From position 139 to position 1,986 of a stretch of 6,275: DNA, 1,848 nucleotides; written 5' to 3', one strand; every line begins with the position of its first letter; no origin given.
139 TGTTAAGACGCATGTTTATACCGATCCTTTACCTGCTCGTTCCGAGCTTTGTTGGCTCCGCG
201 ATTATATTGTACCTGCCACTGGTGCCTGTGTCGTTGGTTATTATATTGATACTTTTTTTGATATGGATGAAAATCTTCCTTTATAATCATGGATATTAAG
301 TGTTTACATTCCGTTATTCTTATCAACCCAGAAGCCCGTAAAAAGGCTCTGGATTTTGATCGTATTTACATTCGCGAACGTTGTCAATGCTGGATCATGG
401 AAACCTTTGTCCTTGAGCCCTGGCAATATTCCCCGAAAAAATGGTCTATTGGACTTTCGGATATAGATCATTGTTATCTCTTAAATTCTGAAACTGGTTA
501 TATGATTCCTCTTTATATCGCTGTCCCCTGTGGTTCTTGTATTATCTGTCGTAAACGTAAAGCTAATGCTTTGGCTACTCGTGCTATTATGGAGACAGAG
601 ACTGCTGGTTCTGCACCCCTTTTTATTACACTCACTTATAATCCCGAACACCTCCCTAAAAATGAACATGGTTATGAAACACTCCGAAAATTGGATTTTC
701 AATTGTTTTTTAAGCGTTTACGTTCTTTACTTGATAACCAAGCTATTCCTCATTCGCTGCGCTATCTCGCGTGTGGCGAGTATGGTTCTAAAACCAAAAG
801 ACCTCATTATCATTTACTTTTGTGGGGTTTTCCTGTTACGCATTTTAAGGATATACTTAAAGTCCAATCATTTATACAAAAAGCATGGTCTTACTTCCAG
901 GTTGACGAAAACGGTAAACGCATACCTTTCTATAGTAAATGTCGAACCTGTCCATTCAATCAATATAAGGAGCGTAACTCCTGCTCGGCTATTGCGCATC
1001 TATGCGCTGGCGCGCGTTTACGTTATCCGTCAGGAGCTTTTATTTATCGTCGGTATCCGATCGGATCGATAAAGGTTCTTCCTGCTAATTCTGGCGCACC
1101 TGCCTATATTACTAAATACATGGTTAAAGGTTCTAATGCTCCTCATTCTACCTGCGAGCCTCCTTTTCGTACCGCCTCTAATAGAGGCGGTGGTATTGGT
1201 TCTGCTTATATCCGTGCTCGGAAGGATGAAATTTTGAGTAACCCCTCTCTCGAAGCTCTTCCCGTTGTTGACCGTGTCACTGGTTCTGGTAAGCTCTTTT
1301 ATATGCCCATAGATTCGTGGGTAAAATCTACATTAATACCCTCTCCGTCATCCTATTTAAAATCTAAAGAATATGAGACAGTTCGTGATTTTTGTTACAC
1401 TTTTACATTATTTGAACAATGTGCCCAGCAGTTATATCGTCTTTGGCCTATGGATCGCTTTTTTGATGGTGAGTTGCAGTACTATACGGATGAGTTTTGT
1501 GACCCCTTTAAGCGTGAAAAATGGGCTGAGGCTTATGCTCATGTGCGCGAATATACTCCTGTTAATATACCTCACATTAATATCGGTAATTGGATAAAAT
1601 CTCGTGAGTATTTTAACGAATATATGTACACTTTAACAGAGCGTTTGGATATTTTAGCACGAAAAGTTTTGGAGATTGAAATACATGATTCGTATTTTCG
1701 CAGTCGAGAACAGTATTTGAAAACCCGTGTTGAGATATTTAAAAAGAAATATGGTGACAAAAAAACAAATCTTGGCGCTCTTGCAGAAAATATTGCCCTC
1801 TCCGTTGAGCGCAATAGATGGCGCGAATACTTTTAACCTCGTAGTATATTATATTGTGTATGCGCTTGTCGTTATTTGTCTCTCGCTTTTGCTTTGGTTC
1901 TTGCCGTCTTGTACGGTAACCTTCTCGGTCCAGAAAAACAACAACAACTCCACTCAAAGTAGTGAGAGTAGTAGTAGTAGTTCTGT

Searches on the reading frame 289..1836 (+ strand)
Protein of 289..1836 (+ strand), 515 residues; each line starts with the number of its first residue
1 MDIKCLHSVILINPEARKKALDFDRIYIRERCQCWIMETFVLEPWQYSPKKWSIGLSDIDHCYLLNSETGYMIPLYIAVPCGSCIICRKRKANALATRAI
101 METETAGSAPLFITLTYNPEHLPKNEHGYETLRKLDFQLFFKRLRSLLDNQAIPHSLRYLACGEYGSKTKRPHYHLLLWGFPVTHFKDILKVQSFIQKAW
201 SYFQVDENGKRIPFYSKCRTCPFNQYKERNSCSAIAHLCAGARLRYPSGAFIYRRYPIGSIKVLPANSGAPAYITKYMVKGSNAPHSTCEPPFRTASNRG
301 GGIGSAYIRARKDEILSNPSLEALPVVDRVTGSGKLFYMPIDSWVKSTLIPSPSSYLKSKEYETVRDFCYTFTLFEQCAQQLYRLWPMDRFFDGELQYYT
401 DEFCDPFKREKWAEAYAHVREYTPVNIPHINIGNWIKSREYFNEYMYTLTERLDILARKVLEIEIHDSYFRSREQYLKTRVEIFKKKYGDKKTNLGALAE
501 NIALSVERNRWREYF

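Call 9: search_protein_families(library=pfam, proteins=[window:289-1836:+], max_evalue=0.01)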
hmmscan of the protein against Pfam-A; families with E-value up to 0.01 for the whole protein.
window:289-1836:+ (515 aa): 1 family
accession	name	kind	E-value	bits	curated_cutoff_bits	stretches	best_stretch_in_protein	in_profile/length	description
PF23343.2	REP_ORF2-G2P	-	8.1e-16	58.6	27.8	1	111-203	2-77/99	Replication-associated protein ORF2/G2P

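Call 17: find_related_loci(query=window:289-1836:+, collection=viral_contigs, flank=7000)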
Query window:289-1836:+ (515 aa) in viral_contigs; peptide patterns used: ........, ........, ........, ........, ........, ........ (x = any residue, [..] = any of these).
12 stretches matched a pattern; 10 encode a relative of the query (tblastn E <= 1e-3); 10 distinct loci.
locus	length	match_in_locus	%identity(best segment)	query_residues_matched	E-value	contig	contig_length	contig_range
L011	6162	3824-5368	96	1-515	0e+0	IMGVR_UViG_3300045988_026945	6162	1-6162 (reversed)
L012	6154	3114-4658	95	1-515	0e+0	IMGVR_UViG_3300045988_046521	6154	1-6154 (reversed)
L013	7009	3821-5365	93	1-515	0e+0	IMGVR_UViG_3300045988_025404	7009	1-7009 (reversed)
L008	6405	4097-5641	93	1-515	0e+0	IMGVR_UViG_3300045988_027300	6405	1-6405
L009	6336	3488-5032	93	1-515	0e+0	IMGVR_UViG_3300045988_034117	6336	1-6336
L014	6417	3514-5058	93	1-515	0e+0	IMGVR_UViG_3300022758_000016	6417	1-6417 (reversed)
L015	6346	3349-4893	93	1-515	0e+0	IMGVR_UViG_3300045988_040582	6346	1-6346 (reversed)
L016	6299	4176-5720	90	1-515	0e+0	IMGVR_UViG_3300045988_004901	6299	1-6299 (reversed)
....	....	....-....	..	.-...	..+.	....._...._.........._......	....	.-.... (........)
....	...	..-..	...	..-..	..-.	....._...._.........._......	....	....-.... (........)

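Call 23: find_homologous_proteins(query=window:289-1836:+, max_evalue=0.00001)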
Query window:289-1836:+ (515 aa): 1257 proteins with E <= 0.00001 among 8000 candidates; the best 120 are listed.
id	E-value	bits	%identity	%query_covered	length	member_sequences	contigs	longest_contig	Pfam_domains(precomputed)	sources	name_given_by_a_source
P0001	0.0e+0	1140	93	100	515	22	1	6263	PF23343.3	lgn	-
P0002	0.0e+0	1129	92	100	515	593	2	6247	PF23343.3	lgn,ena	-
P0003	0.0e+0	1041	85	100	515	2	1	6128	PF23343.3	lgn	-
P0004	0.0e+0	1033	84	100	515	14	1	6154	PF23343.3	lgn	-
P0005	3.2e-279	945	77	100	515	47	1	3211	PF23343.3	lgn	-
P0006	9.8e-242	822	68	100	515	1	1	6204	PF23343.3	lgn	-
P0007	5.3e-235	799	65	100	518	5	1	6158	PF23343.3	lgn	-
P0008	5.9e-232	789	64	100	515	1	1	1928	PF23343.3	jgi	-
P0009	4.0e-216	737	60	100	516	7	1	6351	PF23343.3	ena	-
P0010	5.4e-187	641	55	100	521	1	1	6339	PF23343.3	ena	-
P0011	5.7e-180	618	55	100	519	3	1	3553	PF23343.3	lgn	-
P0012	9.0e-176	604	54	100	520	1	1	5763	PF23343.3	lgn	-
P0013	1.2e-175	603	53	100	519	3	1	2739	PF23343.3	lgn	-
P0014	4.3e-172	592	53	100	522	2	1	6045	PF23343.3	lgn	-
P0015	1.6e-164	567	51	100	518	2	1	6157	PF23343.3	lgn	-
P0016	4.7e-101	357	39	100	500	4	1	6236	PF23343.3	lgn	-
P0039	4.6e-43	166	32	66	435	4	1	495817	PF23343.3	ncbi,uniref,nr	ncbi:hypothetical protein [Coprobacter secundus]|uniref:rolling circle replication-associated protei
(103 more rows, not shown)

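Call 24: find_encoding_contigs(protein=P0006, flank=7000, max_places=1)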
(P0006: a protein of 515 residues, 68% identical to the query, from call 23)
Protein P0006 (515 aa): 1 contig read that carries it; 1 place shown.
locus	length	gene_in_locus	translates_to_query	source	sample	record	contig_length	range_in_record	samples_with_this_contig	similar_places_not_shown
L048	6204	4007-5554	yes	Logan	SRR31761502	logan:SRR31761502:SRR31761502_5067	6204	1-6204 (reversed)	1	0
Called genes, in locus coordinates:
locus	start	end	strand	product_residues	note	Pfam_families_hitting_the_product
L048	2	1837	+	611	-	?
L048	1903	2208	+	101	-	-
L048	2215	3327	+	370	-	-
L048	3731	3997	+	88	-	-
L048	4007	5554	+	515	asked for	PF23343:REP_ORF2-G2P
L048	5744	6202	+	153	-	?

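Call 25: find_encoding_contigs(protein=P0007, flank=7000, max_places=1)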
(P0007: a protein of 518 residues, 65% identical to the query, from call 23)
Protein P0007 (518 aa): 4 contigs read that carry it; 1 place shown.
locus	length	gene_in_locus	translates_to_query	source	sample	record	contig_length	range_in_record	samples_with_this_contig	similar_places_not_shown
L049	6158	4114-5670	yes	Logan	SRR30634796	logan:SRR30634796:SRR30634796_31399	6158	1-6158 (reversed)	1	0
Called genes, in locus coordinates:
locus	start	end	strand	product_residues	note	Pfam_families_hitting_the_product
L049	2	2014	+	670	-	?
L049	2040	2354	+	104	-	-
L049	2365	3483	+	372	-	-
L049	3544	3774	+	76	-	-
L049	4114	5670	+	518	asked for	PF23343:REP_ORF2-G2P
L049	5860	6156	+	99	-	?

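Call 26: find_encoding_contigs(protein=P0009, flank=7000, max_places=1)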
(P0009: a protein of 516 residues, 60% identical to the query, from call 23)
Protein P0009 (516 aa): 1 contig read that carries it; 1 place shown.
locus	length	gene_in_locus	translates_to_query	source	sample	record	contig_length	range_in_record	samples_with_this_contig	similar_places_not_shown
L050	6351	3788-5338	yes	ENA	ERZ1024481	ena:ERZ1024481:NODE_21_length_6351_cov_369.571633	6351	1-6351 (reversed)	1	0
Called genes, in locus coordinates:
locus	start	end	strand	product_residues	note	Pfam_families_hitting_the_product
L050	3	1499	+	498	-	?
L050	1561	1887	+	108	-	-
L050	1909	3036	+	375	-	-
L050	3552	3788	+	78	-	-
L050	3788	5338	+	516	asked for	PF23343:REP_ORF2-G2P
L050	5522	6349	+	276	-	?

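Call 27: find_encoding_contigs(protein=P0010, flank=7000, max_places=1)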
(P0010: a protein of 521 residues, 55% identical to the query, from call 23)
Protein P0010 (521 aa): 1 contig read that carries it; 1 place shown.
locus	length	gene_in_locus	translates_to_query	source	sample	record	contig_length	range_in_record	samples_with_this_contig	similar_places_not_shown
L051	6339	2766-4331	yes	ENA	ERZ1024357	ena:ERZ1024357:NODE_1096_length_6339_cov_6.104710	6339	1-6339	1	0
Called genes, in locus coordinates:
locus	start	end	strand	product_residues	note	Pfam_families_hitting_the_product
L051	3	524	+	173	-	?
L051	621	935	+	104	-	-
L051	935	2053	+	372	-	-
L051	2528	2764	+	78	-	-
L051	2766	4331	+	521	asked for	PF23343:REP_ORF2-G2P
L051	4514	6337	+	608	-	?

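Call 28: find_encoding_contigs(protein=P0014, flank=7000, max_places=1)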
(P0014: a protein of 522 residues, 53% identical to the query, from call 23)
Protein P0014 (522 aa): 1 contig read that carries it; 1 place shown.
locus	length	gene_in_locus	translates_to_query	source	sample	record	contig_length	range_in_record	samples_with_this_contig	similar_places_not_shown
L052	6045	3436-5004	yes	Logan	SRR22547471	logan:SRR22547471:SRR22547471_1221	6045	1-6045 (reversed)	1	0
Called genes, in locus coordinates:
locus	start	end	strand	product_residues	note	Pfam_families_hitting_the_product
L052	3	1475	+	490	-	?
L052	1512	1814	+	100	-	-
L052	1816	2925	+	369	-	-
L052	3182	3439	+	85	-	-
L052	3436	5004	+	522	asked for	PF23343:REP_ORF2-G2P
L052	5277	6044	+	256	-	?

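Call 29: find_encoding_contigs(protein=P0015, flank=7000, max_places=1)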
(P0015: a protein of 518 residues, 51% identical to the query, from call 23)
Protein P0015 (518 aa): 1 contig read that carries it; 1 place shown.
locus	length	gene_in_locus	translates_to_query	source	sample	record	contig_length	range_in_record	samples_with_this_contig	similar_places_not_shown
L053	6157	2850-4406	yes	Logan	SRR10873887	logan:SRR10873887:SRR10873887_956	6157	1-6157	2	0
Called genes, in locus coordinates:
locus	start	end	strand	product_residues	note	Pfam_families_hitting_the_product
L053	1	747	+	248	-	?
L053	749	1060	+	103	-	-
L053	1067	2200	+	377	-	-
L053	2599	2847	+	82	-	-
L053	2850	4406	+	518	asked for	PF23343:REP_ORF2-G2P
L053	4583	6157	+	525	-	?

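Call 30: find_encoding_contigs(protein=P0016, flank=7000, max_places=1)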
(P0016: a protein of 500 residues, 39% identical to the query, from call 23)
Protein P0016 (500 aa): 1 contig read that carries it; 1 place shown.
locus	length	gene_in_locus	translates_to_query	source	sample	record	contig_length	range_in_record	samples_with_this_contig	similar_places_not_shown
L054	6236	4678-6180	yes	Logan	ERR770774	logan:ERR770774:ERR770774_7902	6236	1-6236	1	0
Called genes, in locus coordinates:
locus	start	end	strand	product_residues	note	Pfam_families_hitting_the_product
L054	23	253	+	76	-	-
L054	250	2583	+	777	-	PF02305:Phage_F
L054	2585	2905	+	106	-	-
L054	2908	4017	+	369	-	-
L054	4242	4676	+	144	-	-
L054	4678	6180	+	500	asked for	PF23343:REP_ORF2-G2P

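Call 31: find_encoding_contigs(protein=P0039, flank=10000, max_places=2)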
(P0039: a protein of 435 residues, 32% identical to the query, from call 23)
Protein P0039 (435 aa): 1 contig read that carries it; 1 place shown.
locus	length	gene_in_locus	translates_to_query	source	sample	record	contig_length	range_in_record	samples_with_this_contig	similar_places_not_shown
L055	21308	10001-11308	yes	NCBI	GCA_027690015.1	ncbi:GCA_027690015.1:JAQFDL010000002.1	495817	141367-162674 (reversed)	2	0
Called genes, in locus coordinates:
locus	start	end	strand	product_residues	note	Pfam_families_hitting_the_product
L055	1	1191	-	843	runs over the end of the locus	PF02861:Clp_N, PF13191:AAA_16, PF00004:AAA, PF17871:AAA_lid_9, PF00158:Sigma54_activat, PF00004:AAA, PF07724:AAA_2, PF07728:AAA_5, +11 more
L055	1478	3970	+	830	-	PF00521:DNA_topoisoIV, PF03989:DNA_gyraseA_C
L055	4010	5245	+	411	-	PF14559:TPR_19 (faint), PF20308:TPR-S (faint), PF13181:TPR_8 (faint), PF13424:TPR_12 (faint), PF13428:TPR_14 (faint), PF23914:TPR_CcmH_CycH (faint), PF00515:TPR_1 (faint), PF07719:TPR_2 (faint), +2 more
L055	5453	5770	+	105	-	-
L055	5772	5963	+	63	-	-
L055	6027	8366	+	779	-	PF02305:Phage_F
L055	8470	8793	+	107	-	-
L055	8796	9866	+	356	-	-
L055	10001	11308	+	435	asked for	PF23343:REP_ORF2-G2P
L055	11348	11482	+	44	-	-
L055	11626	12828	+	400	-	PF22013:PG_1098_Fer, PF18096:Thump_like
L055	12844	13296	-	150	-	PF01668:SmpB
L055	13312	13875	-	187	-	PF04893:Yip1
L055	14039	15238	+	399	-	PF00155:Aminotran_1_2, PF01041:DegT_DnrJ_EryC1, PF00266:Aminotran_5 (weak)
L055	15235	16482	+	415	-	PF12704:MacB_PCD, PF02687:FtsX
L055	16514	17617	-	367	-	PF14289:DUF4369, PF00578:AhpC-TSA, PF08534:Redoxin, PF00085:Thioredoxin, PF13098:Thioredoxin_2 (weak), PF13905:Thioredoxin_8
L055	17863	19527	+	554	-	PF13522:GATase_6, PF13537:GATase_7, PF12481:DUF3700 (weak), PF00733:Asn_synthase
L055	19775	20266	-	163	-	-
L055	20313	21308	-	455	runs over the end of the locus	PF28492:Beta_helix_4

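Call 85: search_solved_structures(query=window:289-1836:+, max_evalue=1, show_alignments=1)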
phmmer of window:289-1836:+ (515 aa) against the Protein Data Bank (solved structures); distinct sequences matched with E-value up to 1: 0.
